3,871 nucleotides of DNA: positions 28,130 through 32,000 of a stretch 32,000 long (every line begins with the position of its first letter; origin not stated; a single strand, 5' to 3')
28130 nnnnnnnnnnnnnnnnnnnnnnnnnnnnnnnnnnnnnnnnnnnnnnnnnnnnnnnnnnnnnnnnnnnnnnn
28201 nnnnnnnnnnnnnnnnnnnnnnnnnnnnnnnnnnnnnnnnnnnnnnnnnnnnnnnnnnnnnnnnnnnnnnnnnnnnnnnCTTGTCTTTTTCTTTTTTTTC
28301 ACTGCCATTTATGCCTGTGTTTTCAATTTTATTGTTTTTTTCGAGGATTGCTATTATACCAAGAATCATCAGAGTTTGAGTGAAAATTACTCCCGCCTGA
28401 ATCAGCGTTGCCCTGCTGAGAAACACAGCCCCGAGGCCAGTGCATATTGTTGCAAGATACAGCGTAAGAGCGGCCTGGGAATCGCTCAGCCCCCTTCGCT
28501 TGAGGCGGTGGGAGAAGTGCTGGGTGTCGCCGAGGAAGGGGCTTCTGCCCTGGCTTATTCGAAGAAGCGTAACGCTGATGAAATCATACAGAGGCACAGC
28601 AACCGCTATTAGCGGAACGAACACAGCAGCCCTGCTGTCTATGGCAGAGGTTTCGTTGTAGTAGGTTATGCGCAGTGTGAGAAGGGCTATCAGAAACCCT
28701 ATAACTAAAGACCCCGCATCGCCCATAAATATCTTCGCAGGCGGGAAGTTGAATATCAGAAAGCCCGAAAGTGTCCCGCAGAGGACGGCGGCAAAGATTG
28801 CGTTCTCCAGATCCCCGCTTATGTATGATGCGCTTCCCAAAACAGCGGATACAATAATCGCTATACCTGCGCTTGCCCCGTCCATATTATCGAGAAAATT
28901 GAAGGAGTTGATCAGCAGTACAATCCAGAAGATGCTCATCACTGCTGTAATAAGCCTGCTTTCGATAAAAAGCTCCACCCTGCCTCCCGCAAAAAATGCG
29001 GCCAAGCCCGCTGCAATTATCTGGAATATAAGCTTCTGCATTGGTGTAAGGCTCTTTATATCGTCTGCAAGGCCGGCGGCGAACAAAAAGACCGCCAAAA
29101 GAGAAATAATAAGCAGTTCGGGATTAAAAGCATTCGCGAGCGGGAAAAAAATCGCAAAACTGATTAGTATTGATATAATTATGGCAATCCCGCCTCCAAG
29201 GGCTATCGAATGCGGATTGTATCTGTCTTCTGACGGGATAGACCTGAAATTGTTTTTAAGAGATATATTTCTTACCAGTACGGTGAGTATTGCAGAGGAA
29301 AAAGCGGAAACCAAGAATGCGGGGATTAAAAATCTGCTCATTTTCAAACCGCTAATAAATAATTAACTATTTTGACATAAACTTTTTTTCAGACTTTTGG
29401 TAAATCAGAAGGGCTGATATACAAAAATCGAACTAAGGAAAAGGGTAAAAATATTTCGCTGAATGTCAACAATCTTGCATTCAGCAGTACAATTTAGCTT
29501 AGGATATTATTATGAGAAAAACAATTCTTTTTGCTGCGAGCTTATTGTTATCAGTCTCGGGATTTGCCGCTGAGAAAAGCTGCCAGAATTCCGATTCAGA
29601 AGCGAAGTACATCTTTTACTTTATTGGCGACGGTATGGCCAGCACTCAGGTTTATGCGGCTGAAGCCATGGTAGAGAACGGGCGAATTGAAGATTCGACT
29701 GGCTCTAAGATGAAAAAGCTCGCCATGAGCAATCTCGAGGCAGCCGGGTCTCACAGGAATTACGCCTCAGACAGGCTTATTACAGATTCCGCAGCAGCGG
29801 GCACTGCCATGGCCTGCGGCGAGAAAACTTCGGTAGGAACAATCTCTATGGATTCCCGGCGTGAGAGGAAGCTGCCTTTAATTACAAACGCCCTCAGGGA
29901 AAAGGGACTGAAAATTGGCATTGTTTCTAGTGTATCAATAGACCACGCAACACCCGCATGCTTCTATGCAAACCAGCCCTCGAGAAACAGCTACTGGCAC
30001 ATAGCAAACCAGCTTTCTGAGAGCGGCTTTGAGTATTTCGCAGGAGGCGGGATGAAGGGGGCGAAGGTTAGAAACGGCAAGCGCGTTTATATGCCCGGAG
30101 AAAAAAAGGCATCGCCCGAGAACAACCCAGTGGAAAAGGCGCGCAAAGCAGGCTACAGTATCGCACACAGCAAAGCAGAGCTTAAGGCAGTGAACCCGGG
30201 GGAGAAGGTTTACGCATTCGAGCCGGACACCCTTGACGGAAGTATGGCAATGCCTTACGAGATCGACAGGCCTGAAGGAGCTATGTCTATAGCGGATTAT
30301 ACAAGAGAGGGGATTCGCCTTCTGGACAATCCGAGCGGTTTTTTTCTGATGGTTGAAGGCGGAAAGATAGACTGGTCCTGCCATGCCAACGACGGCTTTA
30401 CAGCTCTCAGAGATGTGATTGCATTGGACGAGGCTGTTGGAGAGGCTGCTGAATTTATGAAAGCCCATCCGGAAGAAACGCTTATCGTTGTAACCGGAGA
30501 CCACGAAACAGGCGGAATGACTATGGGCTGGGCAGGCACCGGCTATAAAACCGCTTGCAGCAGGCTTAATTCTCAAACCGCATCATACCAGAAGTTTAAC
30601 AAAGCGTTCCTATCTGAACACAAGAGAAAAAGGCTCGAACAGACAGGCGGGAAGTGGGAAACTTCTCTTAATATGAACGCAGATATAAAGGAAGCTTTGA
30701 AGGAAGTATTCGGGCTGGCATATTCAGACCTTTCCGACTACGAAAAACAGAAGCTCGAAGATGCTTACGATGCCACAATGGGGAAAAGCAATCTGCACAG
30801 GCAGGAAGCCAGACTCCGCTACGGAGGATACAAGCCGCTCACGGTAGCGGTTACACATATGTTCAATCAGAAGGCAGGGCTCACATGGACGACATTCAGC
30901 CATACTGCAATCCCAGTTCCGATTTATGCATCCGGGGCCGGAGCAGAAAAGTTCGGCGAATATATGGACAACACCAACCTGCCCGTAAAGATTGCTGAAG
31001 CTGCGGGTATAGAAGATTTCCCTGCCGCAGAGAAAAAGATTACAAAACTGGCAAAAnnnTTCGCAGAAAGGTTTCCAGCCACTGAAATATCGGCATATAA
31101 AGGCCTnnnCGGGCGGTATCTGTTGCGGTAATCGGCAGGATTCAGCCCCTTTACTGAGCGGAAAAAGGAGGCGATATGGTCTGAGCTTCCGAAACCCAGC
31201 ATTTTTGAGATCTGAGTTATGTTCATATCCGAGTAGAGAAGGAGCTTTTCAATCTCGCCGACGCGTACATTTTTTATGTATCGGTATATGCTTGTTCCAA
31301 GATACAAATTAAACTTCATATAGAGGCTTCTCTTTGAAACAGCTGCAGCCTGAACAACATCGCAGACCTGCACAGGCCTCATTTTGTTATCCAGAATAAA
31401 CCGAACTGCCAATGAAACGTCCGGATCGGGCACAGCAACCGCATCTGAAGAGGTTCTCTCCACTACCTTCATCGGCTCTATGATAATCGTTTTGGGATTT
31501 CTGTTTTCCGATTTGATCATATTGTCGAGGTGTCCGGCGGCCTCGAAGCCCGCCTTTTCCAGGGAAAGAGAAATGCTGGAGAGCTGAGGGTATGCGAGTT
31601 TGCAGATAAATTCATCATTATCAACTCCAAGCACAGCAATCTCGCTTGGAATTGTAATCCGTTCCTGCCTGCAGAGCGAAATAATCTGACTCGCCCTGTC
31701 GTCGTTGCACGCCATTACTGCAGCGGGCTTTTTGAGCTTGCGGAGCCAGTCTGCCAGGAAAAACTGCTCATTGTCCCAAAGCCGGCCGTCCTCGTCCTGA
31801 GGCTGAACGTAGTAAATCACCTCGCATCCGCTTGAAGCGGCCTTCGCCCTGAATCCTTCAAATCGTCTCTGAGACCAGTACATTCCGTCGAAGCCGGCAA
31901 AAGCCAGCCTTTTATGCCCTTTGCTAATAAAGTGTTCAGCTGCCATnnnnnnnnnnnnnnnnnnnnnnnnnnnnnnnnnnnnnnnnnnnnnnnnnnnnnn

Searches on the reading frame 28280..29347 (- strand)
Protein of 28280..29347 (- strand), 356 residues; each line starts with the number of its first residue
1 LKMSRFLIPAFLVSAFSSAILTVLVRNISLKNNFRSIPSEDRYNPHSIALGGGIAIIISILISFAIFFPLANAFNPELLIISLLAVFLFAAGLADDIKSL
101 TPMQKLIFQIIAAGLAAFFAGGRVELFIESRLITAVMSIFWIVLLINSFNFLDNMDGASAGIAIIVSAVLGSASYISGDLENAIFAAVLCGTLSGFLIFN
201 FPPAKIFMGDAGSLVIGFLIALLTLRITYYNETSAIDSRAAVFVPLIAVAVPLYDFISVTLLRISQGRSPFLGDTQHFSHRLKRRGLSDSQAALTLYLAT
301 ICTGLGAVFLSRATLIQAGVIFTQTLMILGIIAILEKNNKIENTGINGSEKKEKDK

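Call 60: search_protein_families(library=pfam, proteins=[window:28280-29347:-], max_evalue=0.00001)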
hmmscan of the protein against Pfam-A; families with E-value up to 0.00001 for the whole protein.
window:28280-29347:- (356 aa): 1 family
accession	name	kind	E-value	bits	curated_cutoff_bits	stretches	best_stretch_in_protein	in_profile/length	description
PF00953.26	Glycos_transf_4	-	1e-32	113.8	27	1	79-226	2-158/160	Glycosyl transferase family 4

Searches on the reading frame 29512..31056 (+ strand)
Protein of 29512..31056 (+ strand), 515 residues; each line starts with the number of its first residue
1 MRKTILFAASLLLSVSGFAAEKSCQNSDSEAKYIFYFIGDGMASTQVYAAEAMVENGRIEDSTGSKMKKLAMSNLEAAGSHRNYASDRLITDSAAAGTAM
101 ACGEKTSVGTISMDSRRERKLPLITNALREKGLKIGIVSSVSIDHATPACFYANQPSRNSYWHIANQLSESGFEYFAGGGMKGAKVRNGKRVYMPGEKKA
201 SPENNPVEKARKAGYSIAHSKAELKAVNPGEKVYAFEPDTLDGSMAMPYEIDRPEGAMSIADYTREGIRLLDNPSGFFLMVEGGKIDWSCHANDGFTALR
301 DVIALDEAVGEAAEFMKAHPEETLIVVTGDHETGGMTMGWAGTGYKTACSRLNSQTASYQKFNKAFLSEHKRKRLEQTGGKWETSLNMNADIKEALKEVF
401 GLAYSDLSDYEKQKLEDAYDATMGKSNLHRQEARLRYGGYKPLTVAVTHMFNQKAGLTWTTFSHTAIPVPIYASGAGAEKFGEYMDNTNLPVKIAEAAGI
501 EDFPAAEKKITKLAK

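Call 60: search_protein_families(library=pfam, proteins=[window:29512-31056:+], max_evalue=0.00001)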
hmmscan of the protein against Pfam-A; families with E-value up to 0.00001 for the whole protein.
window:29512-31056:+ (515 aa): 1 family
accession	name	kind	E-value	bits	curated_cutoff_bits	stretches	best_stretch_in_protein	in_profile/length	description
PF00245.25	Alk_phosphatase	-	3.4e-62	211.2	24.4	1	31-499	1-422/423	Alkaline phosphatase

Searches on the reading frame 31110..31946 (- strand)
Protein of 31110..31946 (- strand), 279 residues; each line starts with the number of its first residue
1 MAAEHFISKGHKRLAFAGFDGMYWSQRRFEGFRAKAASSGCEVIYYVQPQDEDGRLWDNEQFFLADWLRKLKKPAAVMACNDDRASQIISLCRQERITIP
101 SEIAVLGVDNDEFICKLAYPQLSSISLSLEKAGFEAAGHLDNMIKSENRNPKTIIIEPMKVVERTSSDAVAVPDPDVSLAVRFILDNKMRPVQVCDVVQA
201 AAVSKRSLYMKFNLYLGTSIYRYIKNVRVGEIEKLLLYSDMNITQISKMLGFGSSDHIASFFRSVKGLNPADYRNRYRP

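Call 60: search_protein_families(library=pfam, proteins=[window:31110-31946:-], max_evalue=0.00001)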
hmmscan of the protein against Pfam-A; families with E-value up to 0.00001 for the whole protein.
window:31110-31946:- (279 aa): 2 families
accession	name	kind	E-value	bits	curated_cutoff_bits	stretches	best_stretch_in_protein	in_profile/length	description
PF13377.12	Peripla_BP_3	-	1.8e-34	119.7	26.5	1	3-167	1-167/167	Periplasmic binding protein-like domain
PF12833.13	HTH_18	-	5.3e-19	68.7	33.6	1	199-276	3-80/80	Helix-turn-helix domain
